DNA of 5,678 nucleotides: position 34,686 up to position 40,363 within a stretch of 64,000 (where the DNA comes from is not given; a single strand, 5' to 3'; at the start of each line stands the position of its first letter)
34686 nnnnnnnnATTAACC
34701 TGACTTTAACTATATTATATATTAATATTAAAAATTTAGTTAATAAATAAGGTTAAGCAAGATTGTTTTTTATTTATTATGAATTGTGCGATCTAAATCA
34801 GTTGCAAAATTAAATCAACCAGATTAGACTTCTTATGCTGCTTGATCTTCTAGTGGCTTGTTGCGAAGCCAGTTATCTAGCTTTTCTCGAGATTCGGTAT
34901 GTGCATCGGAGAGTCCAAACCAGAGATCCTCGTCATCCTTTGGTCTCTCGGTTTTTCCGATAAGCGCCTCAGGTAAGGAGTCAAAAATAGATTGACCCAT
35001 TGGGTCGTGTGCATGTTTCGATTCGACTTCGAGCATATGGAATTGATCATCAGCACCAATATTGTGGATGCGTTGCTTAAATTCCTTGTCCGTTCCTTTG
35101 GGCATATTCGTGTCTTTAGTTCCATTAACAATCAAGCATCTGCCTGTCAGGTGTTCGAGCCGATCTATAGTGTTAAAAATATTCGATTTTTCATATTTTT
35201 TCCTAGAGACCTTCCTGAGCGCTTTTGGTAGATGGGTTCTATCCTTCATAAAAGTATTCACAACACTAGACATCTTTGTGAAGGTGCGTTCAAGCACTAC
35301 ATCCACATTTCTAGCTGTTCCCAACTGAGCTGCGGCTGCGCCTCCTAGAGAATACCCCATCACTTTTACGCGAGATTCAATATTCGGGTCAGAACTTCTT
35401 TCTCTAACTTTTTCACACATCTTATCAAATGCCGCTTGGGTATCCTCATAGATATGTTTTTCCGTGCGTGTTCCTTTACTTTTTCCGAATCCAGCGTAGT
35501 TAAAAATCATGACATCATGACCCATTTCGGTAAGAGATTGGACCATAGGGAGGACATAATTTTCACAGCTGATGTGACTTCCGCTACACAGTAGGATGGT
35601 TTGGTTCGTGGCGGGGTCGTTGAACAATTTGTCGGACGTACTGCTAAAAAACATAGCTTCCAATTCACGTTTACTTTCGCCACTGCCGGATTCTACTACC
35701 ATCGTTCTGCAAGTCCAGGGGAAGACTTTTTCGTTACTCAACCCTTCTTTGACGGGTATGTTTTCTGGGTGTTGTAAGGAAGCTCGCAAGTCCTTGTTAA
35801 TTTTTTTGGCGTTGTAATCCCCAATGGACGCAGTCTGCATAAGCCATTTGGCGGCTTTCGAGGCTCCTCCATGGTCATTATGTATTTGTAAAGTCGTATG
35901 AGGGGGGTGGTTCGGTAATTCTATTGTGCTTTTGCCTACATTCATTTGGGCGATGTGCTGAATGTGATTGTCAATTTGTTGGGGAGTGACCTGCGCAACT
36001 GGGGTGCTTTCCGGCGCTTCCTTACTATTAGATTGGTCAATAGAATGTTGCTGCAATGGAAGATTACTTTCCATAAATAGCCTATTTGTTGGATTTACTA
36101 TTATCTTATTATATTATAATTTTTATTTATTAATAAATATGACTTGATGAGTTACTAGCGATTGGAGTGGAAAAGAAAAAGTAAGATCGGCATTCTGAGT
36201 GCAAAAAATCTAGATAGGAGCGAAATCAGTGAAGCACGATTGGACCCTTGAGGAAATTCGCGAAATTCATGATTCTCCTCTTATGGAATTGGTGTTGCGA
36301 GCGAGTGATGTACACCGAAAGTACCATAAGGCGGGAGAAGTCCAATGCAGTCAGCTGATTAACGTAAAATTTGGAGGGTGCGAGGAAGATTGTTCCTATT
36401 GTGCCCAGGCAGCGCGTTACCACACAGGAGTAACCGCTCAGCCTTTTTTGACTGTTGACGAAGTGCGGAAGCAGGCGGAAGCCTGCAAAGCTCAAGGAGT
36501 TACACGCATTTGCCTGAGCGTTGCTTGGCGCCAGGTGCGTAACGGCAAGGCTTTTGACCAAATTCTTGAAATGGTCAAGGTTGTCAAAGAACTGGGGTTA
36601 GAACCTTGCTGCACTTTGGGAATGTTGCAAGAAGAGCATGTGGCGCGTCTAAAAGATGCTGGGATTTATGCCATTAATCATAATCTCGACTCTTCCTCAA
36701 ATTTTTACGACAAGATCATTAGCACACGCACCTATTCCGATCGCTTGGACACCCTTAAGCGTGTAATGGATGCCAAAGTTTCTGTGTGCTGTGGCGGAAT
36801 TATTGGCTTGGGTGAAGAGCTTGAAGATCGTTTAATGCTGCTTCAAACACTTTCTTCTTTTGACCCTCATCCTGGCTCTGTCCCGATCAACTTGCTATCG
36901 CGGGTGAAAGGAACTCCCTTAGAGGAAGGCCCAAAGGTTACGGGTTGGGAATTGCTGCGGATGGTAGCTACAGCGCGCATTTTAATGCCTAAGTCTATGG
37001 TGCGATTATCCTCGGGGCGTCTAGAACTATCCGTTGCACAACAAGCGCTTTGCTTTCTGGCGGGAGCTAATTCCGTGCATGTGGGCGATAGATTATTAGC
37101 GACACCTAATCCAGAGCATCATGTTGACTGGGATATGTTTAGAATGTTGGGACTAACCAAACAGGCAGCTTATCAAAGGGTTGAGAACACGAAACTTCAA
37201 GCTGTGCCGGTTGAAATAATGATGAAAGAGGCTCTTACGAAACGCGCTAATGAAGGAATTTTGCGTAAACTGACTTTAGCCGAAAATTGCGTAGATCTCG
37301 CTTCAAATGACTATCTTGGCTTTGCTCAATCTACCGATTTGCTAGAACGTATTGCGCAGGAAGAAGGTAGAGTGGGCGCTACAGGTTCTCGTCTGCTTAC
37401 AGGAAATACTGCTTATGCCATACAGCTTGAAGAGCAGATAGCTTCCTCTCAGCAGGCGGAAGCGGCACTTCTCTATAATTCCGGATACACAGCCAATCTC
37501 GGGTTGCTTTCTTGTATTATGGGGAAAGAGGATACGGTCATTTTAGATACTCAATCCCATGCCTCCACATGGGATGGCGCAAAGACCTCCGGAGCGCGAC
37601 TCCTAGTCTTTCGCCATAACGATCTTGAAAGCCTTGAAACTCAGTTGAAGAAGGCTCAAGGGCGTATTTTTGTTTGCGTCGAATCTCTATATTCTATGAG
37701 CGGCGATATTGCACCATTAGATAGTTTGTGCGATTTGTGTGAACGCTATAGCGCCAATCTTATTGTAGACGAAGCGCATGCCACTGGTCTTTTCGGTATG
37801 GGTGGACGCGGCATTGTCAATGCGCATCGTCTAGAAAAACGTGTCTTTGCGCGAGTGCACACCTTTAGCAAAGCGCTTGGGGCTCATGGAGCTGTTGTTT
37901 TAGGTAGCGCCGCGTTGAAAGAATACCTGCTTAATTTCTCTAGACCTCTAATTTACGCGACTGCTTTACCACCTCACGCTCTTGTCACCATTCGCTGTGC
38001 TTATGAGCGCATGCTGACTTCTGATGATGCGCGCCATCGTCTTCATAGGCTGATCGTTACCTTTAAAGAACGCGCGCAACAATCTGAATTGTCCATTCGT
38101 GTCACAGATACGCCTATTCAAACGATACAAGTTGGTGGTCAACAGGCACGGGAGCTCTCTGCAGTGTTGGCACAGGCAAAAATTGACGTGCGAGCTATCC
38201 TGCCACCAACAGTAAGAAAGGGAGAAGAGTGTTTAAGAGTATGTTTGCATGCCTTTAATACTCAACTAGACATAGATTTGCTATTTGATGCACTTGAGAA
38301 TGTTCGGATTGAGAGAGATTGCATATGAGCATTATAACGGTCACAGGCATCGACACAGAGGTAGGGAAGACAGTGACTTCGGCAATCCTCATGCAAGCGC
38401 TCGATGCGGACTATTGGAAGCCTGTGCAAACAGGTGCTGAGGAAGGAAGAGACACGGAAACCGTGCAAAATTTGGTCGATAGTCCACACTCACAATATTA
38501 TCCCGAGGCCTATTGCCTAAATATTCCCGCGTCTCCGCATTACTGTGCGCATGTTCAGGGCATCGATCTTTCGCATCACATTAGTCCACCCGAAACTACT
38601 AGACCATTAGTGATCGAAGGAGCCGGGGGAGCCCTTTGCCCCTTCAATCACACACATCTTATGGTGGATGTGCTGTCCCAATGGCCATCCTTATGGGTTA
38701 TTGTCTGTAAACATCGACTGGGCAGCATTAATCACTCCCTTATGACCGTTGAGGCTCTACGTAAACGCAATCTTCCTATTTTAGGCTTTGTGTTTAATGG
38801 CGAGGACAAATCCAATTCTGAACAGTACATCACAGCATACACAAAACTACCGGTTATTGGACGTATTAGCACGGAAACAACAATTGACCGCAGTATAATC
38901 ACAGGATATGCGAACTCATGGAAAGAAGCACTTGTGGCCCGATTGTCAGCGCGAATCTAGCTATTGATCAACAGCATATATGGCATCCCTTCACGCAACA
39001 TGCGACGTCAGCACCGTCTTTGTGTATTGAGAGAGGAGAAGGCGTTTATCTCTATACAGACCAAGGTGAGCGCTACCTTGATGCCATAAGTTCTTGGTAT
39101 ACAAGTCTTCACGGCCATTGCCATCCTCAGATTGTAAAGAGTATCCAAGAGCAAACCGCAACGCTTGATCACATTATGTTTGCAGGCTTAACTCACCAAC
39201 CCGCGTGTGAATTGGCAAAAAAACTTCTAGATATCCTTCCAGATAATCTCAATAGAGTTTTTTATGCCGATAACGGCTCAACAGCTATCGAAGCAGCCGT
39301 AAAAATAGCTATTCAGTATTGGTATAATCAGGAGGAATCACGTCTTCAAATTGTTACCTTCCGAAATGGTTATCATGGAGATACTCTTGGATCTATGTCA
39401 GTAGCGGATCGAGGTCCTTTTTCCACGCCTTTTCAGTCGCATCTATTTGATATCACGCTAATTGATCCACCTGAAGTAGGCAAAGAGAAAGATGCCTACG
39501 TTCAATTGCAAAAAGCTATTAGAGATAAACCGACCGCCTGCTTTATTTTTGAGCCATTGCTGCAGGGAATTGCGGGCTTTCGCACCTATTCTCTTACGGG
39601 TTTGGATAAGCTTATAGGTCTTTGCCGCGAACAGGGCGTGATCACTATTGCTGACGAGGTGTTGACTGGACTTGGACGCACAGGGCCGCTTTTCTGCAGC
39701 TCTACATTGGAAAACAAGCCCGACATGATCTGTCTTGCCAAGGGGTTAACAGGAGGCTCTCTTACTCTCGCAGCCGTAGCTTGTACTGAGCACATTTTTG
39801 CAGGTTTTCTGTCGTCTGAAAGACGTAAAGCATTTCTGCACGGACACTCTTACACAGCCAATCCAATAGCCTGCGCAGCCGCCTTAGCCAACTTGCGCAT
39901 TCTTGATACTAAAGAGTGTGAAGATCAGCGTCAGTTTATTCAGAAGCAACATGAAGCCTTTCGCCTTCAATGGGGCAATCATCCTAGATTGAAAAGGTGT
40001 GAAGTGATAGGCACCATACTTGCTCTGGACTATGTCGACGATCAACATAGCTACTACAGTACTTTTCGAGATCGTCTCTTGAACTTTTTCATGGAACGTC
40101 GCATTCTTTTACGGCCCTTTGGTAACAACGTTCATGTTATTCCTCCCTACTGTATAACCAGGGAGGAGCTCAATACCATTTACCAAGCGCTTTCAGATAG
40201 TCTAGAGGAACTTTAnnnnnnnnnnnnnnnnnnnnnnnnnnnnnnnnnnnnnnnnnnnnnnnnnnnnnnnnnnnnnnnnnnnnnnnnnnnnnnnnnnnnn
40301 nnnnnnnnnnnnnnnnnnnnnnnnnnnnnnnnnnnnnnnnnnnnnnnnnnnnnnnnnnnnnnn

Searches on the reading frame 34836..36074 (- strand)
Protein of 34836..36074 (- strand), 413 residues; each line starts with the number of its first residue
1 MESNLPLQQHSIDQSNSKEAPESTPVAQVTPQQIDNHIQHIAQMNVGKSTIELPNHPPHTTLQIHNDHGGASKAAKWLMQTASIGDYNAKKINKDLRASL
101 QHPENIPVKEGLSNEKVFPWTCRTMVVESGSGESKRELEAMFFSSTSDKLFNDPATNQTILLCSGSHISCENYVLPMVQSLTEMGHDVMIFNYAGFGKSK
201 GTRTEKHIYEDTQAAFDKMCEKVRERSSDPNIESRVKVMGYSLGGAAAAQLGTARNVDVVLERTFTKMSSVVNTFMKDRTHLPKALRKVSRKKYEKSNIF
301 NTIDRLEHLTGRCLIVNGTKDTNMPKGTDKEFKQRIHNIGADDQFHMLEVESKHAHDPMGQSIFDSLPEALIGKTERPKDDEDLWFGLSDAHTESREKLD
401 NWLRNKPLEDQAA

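Call 29: search_protein_families(library=pfam, proteins=[window:34836-36074:-], max_evalue=0.00001)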
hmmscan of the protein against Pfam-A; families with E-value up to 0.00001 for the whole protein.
window:34836-36074:- (413 aa): 2 families
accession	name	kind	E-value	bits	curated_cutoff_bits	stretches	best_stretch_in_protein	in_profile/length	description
PF12146.15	Hydrolase_4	-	1.5e-11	44.5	27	1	157-256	4-98/239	Serine aminopeptidase, S33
PF00561.26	Abhydrolase_1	-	8.1e-06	26.1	25.8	0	171-251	18-86/245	alpha/beta hydrolase fold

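Call 51: search_protein_families(library=ncbifam, proteins=[window:34836-36074:-], max_evalue=0.001)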
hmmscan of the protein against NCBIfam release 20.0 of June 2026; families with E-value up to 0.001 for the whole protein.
window:34836-36074:- (413 aa): 4 families
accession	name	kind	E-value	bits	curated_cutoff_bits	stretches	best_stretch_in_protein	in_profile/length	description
NF047920.1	lactonase_UilS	equivalog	3e-05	23.9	400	1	155-295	22-163/285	UilS family quorum-quenching N-acyl-homoserine lactonase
NF011457.0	PRK14875.1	equivalog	0.00029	19.9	307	0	213-259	178-223/372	acetoin dehydrogenase dihydrolipoyllysine-residue acetyltransferase subunit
NF042907.1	CPn0927_CPn0928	subfamily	0.00089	18.2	200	0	155-275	129-258/357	CPn0927/CPn0928 family alpha/beta hydrolase fold protein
NF045948.1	ProImpepThrmp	equivalog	0.00091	18.7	500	0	149-301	17-164/291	proline iminopeptidase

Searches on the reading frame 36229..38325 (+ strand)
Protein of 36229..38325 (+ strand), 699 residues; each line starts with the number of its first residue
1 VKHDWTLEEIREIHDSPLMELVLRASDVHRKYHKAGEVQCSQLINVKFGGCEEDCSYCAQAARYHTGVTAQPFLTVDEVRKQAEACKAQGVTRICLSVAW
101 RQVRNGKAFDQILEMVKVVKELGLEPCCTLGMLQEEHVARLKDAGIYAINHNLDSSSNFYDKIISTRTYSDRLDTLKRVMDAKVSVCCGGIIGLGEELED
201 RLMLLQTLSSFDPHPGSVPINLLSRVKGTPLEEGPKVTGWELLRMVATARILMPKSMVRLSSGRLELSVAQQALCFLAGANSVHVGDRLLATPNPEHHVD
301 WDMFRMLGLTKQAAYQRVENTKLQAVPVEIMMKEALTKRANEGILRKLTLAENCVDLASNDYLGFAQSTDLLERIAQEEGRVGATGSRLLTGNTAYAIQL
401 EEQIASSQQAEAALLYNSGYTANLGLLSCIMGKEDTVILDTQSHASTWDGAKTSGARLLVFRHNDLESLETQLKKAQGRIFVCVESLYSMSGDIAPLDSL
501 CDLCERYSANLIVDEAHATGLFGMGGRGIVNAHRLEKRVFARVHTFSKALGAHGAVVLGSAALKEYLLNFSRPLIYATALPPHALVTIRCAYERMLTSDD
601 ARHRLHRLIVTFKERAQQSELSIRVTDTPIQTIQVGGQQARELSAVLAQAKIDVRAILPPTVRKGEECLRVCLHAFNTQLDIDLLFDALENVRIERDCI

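Call 3: search_protein_families(library=pfam, proteins=[window:36229-38325:+], max_evalue=0.1)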
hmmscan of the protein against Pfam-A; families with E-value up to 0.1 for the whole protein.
window:36229-38325:+ (699 aa): 9 families
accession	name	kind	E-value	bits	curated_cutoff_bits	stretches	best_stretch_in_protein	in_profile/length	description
PF00155.27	Aminotran_1_2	-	3.2e-49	168.5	19.7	1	353-687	2-359/361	Aminotransferase class I and II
PF06968.18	BATS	-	4.5e-23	81.7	22.2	1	219-309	1-87/88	Biotin and Thiamin Synthesis associated domain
PF04055.27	Radical_SAM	-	7.8e-20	72.1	29.5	1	48-205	4-163/166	Radical SAM superfamily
PF01041.23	DegT_DnrJ_EryC1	-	4.8e-07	29.8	19.8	1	396-570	25-198/360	DegT/DnrJ/EryC1/StrS aminotransferase family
PF01053.26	Cys_Met_Meta_PP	-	2.3e-05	23.6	27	1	399-522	56-181/381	Cys/Met metabolism PLP-dependent enzyme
PF01212.27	Beta_elim_lyase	-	0.0014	18.4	27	1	397-516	34-170/288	Beta-eliminating lyase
PF00266.25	Aminotran_5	-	0.0028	17.1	21.5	0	402-519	50-180/371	Aminotransferase class-V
PF00464.25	SHMT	-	0.019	14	27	1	465-524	157-213/399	Serine hydroxymethyltransferase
PF00875.24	DNA_photolyase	-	0.09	13.2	26.6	0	438-513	32-93/164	DNA photolyase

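Call 4: search_protein_families(library=ncbifam, proteins=[window:36229-38325:+], max_evalue=0.1)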
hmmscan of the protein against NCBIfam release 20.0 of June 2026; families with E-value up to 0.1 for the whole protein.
window:36229-38325:+ (699 aa): 51 families (the best 25 are shown)
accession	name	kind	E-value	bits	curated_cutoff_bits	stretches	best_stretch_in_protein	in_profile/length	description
TIGR00433.2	bioB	equivalog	3.9e-103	344.9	225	1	4-309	2-306/307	biotin synthase BioB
TIGR00858.1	bioF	equivalog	1.1e-98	330.4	426.45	1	352-689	21-364/365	8-amino-7-oxononanoate synthase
NF047599.1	SerpalmtaseBetaP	equivalog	3.7e-69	233.3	500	1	323-693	20-390/394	serine palmitoyltransferase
NF005394.0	PRK06939.1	equivalog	2.3e-68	230.7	460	1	343-695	33-393/397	glycine C-acetyltransferase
NF004608.1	PRK05937.1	equivalog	3.4e-68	230.1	399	1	352-692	2-345/366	8-amino-7-oxononanoate synthase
TIGR01825.1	gly_Cac_T_rel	subfamily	9.9e-68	228.5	535.4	1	353-693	34-379/385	BioF/Kbl family PLP-dependent acyltransferase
NF047600.1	SerpalmtaseCFB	equivalog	1.3e-59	201.8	640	1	357-692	48-388/395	serine palmitoyltransferase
NF005526.0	PRK07179.1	equivalog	2.9e-59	200.7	428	1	332-695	33-398/407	alpha-hydroxyketone-type quorum-sensing autoinducer synthase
TIGR01821.1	5aminolev_synth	equivalog_domain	1.5e-58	198.6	338.55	1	358-693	51-394/402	5-aminolevulinate synthase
TIGR01822.1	2am3keto_CoA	equivalog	5.4e-54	183.6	493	1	352-693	38-387/393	glycine C-acetyltransferase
NF047603.1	SerpalmtaseAlphaP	equivalog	1e-51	175.9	670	1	354-684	47-384/399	serine palmitoyltransferase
NF006308.0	PRK08508.1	equivalog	1.6e-47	162.1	377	1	42-310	8-273/279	biotin synthase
NF005697.0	PRK07505.1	subfamily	1.3e-33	116.2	342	1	335-695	31-401/405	hypothetical protein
TIGR03957.1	rSAM_HmdB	equivalog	7.1e-22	78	320.9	1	19-282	19-277/317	5,10-methenyltetrahydromethanopterin hydrogenase cofactor biosynthesis protein HmdB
NF053743.1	LipS2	equivalog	2.4e-15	56.7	270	1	49-260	31-238/292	LipS2 family lipoyl synthase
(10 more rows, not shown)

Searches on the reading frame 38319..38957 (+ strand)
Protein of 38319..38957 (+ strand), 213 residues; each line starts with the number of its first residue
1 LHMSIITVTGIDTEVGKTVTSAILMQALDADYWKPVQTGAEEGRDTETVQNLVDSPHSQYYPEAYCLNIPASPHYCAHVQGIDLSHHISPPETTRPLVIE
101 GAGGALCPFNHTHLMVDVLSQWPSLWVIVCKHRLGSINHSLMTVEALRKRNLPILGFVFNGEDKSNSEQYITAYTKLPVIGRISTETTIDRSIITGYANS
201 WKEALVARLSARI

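Call 3: search_protein_families(library=pfam, proteins=[window:38319-38957:+], max_evalue=0.1)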
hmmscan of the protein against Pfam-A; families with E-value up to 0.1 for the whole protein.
window:38319-38957:+ (213 aa): 3 families
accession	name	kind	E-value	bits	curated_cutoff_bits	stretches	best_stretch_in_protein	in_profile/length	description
PF13500.12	AAA_26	-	2.1e-53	181.6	27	1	6-190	3-195/198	AAA domain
PF01656.29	CbiA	-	6.9e-07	29.7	25.4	1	6-193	1-119/125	CobQ/CobB/MinD/ParA nucleotide binding domain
PF07755.17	DUF1611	-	0.093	12.6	25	0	3-34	12-43/201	Domain of unknown function (DUF1611_C) P-loop domain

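Call 4: search_protein_families(library=ncbifam, proteins=[window:38319-38957:+], max_evalue=0.1)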
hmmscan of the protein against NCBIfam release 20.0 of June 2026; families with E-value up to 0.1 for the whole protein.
window:38319-38957:+ (213 aa): 2 families
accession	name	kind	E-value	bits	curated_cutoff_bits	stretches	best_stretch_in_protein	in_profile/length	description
TIGR00347.1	bioD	equivalog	6.3e-31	107.7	83.3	1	8-160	2-166/166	dethiobiotin synthase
TIGR01969.1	minD_arch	subfamily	0.048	12.8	201.75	0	127-196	135-207/251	cell division ATPase MinD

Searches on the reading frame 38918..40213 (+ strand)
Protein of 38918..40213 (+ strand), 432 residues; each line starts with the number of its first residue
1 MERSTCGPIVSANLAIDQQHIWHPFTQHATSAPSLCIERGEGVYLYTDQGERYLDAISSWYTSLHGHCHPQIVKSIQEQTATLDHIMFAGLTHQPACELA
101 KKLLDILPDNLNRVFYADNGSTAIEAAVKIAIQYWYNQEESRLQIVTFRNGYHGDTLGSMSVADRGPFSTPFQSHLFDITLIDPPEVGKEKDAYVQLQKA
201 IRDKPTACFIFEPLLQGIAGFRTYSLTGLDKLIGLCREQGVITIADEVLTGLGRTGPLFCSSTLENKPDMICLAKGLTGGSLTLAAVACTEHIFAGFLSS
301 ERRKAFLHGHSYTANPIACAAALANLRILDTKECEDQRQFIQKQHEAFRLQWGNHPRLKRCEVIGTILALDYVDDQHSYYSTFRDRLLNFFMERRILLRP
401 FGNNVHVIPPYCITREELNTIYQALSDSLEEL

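Call 3: search_protein_families(library=pfam, proteins=[window:38918-40213:+], max_evalue=0.1)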
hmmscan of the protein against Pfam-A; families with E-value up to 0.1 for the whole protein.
window:38918-40213:+ (432 aa): 1 family
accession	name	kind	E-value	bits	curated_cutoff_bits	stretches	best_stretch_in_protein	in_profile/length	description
PF00202.27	Aminotran_3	-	1.8e-88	297.4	30.5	1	32-428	8-402/403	Aminotransferase class-III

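Call 4: search_protein_families(library=ncbifam, proteins=[window:38918-40213:+], max_evalue=0.1)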
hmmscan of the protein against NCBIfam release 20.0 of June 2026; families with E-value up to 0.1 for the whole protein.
window:38918-40213:+ (432 aa): 69 families (the best 25 are shown)
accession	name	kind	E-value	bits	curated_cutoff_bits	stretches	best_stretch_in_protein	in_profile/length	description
TIGR00508.1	bioA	equivalog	2.6e-148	494.1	405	1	21-429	1-418/419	adenosylmethionine--8-amino-7-oxononanoate transaminase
NF004624.0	PRK05964.1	equivalog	7.3e-143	476.1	494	1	14-431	7-424/427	adenosylmethionine--8-amino-7-oxononanoate transaminase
NF005443.0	PRK07030.1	equivalog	3.7e-101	338.9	729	1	17-429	11-444/451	adenosylmethionine--8-amino-7-oxononanoate transaminase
NF005940.0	PRK07986.1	equivalog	4.4e-101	338.5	625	1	11-430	3-422/429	adenosylmethionine--8-amino-7-oxononanoate transaminase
NF005683.0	PRK07481.1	subfamily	9.5e-70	235.8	575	1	17-431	10-449/453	hypothetical protein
NF005682.0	PRK07480.1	subfamily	1.3e-64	218.6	510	1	15-430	15-450/459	aminotransferase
NF052567.1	OmAmTferAptACaul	equivalog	9.5e-62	209.1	500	1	20-431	4-430/431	omega-aminotransferase AptA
NF005447.0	PRK07036.1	equivalog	1.1e-60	205.7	618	1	15-431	15-454/468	aminotransferase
NF005102.0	PRK06541.1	equivalog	2.2e-60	204.5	574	1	17-429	16-453/460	aspartate aminotransferase family protein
TIGR00707.1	argD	subfamily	2.9e-59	200.8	410.05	1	32-428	8-379/381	acetylornithine/succinylornithine family transaminase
NF005685.0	PRK07483.1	equivalog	3.5e-58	197.5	485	1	35-431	14-437/444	aspartate aminotransferase family protein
NF005993.0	PRK08117.1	subfamily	1.8e-57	194.9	574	1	29-430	21-428/433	aspartate aminotransferase family protein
NF041821.1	daptide_amino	equivalog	2.1e-57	194.6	450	1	29-429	9-404/405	daptide-type RiPP biosynthesis aminotransferase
NF004426.0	PRK05769.1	equivalog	9.7e-57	192.7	552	1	8-431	15-439/441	acetyl ornithine aminotransferase family protein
NF005812.0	PRK07678.1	subfamily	1.3e-56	192.1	488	1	14-431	11-449/451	aminotransferase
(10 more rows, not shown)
